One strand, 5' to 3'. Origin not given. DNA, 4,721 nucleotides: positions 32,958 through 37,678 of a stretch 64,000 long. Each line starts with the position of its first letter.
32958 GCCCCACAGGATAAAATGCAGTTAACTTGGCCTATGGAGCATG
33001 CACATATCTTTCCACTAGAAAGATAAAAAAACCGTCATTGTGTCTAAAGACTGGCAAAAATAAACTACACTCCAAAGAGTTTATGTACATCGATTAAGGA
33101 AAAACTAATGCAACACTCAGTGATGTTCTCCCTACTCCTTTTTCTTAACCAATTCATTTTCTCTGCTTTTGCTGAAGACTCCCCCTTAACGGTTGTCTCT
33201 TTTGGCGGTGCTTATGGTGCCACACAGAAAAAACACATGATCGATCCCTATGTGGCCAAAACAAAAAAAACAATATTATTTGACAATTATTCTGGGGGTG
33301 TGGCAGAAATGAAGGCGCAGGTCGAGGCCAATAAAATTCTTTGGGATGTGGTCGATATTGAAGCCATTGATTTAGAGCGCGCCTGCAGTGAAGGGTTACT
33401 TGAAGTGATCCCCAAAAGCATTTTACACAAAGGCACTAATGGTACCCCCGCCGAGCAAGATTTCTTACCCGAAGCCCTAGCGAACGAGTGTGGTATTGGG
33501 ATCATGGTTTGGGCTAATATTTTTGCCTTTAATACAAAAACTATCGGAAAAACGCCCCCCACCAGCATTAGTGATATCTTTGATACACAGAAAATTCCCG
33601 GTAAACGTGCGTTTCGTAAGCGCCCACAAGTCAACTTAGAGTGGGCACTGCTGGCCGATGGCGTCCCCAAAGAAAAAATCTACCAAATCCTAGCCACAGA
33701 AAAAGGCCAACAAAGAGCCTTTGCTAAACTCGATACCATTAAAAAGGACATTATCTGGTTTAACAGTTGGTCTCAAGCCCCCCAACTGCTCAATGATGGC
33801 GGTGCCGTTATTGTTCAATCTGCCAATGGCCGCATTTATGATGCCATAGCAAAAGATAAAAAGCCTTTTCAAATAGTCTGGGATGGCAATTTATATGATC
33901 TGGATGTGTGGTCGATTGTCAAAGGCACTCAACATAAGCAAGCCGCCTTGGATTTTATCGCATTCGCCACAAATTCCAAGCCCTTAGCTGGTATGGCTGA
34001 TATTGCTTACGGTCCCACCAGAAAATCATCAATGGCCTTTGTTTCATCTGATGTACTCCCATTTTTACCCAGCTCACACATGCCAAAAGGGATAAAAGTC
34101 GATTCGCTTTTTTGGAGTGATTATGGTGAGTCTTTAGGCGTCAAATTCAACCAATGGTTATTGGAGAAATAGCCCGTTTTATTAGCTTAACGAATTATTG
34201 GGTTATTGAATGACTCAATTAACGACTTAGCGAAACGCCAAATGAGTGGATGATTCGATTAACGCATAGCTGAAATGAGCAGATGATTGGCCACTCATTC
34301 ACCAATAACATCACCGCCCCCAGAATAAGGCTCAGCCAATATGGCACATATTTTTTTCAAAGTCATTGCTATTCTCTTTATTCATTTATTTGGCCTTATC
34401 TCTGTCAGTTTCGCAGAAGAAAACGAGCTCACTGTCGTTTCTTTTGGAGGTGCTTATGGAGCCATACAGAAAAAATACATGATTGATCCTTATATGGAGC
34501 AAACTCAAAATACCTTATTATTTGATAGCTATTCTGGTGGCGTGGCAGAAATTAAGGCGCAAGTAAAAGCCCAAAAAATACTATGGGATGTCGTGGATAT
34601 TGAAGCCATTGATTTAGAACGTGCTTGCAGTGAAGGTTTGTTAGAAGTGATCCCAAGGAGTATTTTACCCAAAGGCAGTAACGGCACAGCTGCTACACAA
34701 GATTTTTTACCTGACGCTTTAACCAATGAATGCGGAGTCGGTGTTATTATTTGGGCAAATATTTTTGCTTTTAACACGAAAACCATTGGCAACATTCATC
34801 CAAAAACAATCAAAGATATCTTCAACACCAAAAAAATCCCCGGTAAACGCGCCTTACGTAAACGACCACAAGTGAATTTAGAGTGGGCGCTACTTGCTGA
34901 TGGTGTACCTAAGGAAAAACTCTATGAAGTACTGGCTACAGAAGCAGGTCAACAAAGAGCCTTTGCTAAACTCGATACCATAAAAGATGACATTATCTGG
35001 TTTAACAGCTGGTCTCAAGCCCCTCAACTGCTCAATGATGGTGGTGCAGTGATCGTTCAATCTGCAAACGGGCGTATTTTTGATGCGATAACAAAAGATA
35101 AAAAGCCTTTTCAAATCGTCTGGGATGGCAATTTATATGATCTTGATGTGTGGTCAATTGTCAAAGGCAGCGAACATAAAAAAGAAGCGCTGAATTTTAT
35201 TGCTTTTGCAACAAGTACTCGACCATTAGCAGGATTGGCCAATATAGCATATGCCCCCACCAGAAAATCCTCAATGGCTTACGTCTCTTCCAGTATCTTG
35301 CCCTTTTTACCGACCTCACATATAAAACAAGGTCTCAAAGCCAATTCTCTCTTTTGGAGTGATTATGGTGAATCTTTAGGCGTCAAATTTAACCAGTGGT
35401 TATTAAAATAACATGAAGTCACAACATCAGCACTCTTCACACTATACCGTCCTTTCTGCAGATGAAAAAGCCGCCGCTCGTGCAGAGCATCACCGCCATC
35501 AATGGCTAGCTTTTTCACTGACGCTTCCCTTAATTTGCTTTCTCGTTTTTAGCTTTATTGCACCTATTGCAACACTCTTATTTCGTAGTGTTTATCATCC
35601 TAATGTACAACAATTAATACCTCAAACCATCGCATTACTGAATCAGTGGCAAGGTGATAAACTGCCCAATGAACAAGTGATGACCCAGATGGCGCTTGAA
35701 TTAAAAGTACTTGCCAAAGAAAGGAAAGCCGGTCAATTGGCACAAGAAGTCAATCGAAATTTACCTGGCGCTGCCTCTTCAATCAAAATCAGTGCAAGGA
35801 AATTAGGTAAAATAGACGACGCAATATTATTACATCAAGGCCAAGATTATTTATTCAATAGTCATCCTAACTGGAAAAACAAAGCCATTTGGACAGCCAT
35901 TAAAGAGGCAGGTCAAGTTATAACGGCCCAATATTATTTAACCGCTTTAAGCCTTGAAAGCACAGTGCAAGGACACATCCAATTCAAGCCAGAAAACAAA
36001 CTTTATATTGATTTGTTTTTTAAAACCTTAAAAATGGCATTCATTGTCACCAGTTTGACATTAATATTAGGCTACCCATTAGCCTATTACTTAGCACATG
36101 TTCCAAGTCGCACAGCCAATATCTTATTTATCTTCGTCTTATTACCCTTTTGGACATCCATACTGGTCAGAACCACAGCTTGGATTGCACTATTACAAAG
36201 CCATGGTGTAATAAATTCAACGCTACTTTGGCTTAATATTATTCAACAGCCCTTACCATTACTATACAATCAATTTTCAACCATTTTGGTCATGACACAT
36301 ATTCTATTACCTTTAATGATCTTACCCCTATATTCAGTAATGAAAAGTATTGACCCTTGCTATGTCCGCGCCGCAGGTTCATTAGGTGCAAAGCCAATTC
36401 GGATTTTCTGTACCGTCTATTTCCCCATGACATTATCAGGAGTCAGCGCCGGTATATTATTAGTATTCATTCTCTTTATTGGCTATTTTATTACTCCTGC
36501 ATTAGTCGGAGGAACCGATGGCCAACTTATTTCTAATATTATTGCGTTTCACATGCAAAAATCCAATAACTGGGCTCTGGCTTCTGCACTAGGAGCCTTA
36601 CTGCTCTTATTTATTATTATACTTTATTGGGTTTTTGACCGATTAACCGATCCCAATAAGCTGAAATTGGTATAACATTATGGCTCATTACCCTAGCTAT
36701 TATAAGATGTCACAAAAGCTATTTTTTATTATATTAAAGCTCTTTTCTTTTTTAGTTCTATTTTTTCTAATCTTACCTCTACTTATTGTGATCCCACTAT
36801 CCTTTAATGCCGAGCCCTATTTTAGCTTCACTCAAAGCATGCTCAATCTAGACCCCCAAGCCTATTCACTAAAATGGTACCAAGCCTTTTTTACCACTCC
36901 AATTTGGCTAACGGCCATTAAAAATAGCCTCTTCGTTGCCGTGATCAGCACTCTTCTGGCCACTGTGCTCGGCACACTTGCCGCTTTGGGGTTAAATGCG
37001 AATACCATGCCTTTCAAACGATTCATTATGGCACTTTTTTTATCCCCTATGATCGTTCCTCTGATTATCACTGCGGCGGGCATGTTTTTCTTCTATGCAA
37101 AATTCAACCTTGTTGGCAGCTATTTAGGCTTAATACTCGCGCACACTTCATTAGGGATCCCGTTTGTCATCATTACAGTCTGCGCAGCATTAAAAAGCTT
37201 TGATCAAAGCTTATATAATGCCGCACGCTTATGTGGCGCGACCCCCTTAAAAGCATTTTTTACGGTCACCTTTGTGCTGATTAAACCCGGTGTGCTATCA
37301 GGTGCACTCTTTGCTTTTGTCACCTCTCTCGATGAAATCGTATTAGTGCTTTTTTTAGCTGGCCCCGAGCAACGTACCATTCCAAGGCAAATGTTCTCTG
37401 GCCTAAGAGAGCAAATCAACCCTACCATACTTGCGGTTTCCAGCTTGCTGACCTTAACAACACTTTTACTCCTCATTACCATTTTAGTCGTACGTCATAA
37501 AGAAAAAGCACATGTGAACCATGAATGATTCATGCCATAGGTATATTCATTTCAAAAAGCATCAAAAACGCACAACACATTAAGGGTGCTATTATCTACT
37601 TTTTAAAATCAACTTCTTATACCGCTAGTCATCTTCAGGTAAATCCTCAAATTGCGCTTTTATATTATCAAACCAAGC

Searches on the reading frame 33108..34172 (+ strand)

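Call 34: search_protein_families(library=pfam, proteins=[window:33108-34172:+], max_evalue=0.001)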
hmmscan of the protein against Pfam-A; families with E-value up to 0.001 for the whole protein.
window:33108-34172:+ (354 aa): 2 families
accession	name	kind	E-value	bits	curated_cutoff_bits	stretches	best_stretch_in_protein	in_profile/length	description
PF13416.11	SBP_bac_8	-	4.5e-36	125.5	27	1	44-309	2-266/279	Bacterial extracellular solute-binding protein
PF01547.30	SBP_bac_1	-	1.9e-05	25.3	26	1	62-291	33-304/307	Bacterial extracellular solute-binding protein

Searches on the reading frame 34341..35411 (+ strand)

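Call 34: search_protein_families(library=pfam, proteins=[window:34341-35411:+], max_evalue=0.001)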
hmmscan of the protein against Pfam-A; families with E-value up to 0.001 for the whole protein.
window:34341-35411:+ (356 aa): 2 families
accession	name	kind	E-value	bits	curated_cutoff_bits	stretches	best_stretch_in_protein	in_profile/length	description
PF13416.11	SBP_bac_8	-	1.2e-35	124.1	27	1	47-311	2-265/279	Bacterial extracellular solute-binding protein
PF01547.30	SBP_bac_1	-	3.3e-06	27.8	26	1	63-293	32-303/307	Bacterial extracellular solute-binding protein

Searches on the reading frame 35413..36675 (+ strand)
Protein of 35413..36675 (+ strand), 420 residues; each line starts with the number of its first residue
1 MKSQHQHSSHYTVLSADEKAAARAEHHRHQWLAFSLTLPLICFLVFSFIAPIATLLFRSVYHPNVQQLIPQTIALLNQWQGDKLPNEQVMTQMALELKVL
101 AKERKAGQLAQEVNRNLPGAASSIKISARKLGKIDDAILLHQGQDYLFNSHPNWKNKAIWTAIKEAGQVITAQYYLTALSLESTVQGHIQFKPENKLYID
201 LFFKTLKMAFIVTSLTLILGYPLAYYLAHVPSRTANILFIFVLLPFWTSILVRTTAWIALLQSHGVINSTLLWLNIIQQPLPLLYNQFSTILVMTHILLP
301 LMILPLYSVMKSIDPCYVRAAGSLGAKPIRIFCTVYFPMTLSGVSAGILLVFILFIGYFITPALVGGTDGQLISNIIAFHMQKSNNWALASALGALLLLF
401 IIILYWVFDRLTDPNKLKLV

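Call 34: search_protein_families(library=pfam, proteins=[window:35413-36675:+], max_evalue=0.001)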
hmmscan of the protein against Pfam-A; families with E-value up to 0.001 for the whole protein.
window:35413-36675:+ (420 aa): 1 family
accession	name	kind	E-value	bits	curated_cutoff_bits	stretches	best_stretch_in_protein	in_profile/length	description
PF00528.27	BPD_transp_1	-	6.2e-12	46.1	26.4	1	220-411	1-178/184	Binding-protein-dependent transport system inner membrane component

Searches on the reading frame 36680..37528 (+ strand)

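Call 34: search_protein_families(library=pfam, proteins=[window:36680-37528:+], max_evalue=0.001)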
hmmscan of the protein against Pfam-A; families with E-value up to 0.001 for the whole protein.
window:36680-37528:+ (282 aa): 1 family
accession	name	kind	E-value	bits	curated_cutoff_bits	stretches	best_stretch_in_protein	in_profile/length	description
PF00528.27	BPD_transp_1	-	4.1e-13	49.9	26.4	1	95-267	2-175/184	Binding-protein-dependent transport system inner membrane component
